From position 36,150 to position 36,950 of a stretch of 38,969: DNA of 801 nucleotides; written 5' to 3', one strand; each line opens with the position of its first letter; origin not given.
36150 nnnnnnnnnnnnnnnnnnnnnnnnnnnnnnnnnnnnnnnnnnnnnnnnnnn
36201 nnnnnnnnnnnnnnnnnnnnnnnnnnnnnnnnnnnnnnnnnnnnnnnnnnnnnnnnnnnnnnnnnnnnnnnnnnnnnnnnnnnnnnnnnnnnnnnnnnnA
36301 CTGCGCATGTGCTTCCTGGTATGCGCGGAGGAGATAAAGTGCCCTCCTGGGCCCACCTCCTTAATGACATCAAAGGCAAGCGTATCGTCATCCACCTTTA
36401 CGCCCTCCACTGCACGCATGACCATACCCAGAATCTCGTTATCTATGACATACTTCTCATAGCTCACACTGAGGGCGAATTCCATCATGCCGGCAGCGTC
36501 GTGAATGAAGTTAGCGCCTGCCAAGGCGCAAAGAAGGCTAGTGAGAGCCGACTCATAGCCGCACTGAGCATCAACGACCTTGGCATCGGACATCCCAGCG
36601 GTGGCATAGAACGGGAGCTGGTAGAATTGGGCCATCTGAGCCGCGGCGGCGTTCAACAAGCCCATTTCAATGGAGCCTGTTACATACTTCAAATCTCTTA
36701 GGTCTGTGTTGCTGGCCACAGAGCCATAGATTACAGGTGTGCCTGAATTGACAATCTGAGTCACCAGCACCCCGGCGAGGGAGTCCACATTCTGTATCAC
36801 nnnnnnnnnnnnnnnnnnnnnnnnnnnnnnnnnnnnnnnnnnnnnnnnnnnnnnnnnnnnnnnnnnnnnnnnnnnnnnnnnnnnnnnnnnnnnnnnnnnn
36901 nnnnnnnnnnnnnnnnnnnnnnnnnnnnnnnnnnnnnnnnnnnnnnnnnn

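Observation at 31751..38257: Tightly coupled corrinoid methyl-transfer operon: two divergent non-Pyl MttB paralogues, MetH-type activation domain, pterin methyltransferase, corrinoid protein and a GNMT-like SAM methyltransferase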

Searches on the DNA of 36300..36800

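Call 86: search_rna_families(source=window, start=36300, end=36800, threshold=gathering, show_alignments=1)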
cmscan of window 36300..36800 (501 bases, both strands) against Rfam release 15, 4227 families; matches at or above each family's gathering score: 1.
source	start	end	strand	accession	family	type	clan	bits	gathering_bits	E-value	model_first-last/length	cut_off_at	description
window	36494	36593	-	RF02510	PYLIS_3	Cis-reg;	-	54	38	2.2e-10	1-100/100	no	Pyrrolysine insertion sequence mttB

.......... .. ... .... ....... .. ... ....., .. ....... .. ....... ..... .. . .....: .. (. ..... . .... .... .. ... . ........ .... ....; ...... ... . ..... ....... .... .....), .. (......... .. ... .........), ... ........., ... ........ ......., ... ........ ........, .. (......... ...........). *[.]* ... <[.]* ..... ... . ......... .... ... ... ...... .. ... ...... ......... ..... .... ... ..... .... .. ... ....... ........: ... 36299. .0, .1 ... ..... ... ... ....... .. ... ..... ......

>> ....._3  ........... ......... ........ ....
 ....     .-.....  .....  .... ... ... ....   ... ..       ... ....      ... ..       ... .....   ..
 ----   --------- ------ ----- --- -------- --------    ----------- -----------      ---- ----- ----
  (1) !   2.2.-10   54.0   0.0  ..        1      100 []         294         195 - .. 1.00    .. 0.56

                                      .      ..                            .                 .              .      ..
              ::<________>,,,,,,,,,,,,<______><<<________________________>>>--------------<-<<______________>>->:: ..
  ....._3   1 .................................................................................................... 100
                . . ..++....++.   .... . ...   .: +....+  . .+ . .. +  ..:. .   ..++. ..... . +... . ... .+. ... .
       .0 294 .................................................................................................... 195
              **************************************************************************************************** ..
